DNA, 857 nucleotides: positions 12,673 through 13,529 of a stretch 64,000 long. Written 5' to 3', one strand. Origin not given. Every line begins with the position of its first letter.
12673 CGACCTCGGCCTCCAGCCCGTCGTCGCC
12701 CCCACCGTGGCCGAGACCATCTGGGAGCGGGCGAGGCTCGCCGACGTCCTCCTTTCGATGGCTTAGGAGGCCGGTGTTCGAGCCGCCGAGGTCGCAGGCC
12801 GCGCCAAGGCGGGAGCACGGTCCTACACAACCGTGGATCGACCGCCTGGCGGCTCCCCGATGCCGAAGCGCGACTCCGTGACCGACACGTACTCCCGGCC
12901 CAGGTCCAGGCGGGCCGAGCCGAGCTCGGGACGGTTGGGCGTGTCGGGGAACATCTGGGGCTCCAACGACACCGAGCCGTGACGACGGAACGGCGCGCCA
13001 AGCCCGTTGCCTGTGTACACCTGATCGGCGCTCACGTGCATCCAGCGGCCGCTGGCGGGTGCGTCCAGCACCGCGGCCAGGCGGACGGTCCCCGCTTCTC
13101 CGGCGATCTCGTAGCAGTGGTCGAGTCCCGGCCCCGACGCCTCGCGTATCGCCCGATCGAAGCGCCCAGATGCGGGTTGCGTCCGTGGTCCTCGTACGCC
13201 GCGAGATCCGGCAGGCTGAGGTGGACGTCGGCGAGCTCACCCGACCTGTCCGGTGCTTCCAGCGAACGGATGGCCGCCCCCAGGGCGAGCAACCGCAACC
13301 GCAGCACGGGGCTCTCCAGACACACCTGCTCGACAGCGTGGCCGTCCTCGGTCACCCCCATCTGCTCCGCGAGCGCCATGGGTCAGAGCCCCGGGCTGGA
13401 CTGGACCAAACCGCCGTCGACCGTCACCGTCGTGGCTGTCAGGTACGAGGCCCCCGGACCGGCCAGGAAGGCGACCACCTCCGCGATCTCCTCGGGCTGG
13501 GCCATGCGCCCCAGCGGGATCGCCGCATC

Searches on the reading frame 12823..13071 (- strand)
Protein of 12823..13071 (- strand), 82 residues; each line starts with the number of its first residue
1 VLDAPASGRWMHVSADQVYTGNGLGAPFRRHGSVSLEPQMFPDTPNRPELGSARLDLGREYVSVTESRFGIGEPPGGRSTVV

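Call 47: search_protein_families(library=pfam, proteins=[window:12823-13071:-], max_evalue=0.001)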
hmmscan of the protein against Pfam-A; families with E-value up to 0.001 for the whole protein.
window:12823-13071:- (82 aa): 1 family
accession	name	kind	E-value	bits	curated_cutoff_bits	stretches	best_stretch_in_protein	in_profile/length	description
PF01263.26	Aldose_epim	-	5e-08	33.1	27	1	3-66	231-297/299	Aldose 1-epimerase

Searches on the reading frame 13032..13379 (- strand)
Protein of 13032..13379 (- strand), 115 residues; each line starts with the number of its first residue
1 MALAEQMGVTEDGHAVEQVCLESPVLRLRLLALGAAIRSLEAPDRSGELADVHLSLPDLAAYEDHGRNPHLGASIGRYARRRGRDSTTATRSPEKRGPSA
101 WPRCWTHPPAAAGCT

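Call 47: search_protein_families(library=pfam, proteins=[window:13032-13379:-], max_evalue=0.001)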
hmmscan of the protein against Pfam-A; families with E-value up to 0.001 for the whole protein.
window:13032-13379:- (115 aa): 1 family
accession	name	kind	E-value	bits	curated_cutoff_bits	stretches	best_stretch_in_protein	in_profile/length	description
PF01263.26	Aldose_epim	-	4.3e-05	23.5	27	1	19-81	3-61/299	Aldose 1-epimerase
